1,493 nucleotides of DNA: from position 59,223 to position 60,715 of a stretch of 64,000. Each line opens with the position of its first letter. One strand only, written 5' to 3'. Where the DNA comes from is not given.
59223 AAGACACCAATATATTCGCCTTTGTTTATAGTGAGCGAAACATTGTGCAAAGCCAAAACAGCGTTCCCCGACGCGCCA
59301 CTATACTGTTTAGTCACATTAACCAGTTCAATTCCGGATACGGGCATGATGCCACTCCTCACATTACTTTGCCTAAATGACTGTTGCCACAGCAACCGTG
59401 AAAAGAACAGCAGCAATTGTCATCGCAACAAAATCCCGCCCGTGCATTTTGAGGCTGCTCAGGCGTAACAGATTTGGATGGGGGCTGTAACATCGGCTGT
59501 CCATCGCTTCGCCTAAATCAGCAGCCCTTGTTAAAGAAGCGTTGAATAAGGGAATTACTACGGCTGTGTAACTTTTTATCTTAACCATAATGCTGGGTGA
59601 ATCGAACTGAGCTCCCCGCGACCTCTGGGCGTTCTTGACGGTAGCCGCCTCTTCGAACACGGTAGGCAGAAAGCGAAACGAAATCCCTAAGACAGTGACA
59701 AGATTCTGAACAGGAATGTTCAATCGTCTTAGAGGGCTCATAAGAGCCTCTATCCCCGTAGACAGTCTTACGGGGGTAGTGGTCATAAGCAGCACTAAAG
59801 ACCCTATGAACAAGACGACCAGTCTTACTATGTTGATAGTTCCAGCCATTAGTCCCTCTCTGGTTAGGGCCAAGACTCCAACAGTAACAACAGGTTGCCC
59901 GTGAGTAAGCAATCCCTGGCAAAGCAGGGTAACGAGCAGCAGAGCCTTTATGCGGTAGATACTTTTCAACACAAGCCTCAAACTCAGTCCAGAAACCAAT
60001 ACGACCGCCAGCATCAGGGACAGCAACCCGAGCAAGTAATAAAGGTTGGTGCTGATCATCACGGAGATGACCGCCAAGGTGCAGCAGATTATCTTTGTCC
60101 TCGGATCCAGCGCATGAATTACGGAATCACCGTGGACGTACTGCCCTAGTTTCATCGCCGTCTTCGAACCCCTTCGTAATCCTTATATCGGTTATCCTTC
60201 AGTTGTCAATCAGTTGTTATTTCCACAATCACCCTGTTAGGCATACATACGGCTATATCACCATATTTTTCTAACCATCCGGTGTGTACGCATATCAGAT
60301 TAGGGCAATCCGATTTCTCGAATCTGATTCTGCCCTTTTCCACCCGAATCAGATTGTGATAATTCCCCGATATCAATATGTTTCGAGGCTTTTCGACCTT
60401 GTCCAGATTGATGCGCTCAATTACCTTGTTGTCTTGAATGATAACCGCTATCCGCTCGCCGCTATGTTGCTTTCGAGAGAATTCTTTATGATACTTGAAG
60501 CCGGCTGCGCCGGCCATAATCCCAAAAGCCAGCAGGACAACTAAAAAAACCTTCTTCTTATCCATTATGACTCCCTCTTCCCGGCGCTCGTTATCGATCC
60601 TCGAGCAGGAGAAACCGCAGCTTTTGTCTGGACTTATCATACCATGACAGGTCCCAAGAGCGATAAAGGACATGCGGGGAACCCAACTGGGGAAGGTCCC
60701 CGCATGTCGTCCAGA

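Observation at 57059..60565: Dedicated ECF transporter (NusG_II protein + EcfT + 2 EcfA + Gx-type S-component) embedded between the exported flavoenzyme and its cytochrome: possible flavin exporter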

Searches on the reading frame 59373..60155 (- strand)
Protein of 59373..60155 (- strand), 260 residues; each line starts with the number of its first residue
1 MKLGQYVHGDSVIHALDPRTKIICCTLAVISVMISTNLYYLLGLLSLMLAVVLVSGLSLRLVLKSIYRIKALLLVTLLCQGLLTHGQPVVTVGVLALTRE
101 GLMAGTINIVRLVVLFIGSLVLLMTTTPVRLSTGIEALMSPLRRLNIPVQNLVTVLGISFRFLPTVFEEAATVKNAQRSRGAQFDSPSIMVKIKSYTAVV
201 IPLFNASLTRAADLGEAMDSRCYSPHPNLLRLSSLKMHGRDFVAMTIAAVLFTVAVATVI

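Call 3: search_protein_families(library=pfam, proteins=[window:59373-60155:-], max_evalue=0.01)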
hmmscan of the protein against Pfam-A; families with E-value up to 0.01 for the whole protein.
window:59373-60155:- (260 aa): 1 family
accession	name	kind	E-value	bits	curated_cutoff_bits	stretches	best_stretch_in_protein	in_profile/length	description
PF02361.21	CbiQ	-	1.9e-33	116.4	25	1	10-225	2-210/216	Cobalt transport protein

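Call 4: search_protein_families(library=ncbifam, proteins=[window:59373-60155:-], max_evalue=0.01)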
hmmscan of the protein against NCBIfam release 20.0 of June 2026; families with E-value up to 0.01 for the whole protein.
window:59373-60155:- (260 aa): 2 families
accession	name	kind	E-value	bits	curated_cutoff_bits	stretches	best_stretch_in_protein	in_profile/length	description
TIGR02454.1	ECF_T_CbiQ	equivalog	2e-21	76.7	111.8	1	16-221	1-200/200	cobalt ECF transporter T component CbiQ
NF012029.0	PRK15485.1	equivalog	2.5e-06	27.6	303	1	14-223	14-219/225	energy-coupling factor ABC transporter transmembrane protein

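Call 42: search_solved_structures(query=window:59373-60155:-, max_evalue=0.001)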
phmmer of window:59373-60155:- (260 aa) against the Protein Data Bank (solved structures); distinct sequences matched with E-value up to 0.001: 5.
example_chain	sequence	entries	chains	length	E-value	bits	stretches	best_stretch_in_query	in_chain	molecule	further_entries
4hzu_T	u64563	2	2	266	6e-38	134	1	3-247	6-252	Energy-coupling factor transporter transmembrane protein EcfT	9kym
4huq_T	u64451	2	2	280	7.3e-38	133.7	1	3-247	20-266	Energy-coupling factor transporter transmembrane protein EcfT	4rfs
5d3m_D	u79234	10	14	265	8.9e-33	117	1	3-255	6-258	Energy-coupling factor transporter transmembrane protein EcfT | Putative cobalt ABC transporter, permease protein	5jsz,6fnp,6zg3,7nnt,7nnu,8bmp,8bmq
5x41_Q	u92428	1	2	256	0.00041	23.3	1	73-226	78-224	Uncharacterized protein CbiQ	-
5x3x_Q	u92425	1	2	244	0.00049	23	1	73-227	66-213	Uncharacterized protein CbiQ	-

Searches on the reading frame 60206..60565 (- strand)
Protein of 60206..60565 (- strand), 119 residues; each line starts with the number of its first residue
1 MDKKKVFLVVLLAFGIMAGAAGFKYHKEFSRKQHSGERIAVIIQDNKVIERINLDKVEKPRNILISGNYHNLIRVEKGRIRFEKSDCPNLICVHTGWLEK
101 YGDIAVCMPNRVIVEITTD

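Call 17: search_solved_structures(query=window:60206-60565:-, max_evalue=10)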
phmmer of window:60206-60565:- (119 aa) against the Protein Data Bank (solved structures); distinct sequences matched with E-value up to 10: 11.
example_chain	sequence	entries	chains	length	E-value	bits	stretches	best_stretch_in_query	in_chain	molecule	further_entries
3ld7_A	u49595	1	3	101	1.4e-11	47.7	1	35-117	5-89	Lin0431 protein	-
2kpp_A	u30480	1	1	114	2.1e-11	47.2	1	35-117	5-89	Lin0431 protein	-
4esn_A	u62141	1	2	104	1.5e-08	37.9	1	61-116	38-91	hypothetical protein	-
4obi_A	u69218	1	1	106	3.3e-08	36.8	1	31-116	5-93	Uncharacterized protein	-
9ghl_A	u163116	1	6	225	0.7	13.2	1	36-74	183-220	PKHD-type hydroxylase PiuC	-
9qn1_A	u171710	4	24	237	0.78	13.1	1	36-74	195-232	PKHD-type hydroxylase PiuC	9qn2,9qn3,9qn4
9qn0_A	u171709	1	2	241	0.81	13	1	36-74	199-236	PKHD-type hydroxylase PiuC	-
3k2z_A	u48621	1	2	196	0.95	12.8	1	49-110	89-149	LexA repressor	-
5jvb_A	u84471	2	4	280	1.4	12.2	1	37-80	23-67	Phosphonate ABC transporter, periplasmic phosphonate-binding protein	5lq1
5c22_A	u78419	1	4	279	1.8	11.9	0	44-81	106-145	Chromosomal hemolysin D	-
5c21_A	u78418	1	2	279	1.8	11.9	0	44-81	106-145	Chromosomal hemolysin D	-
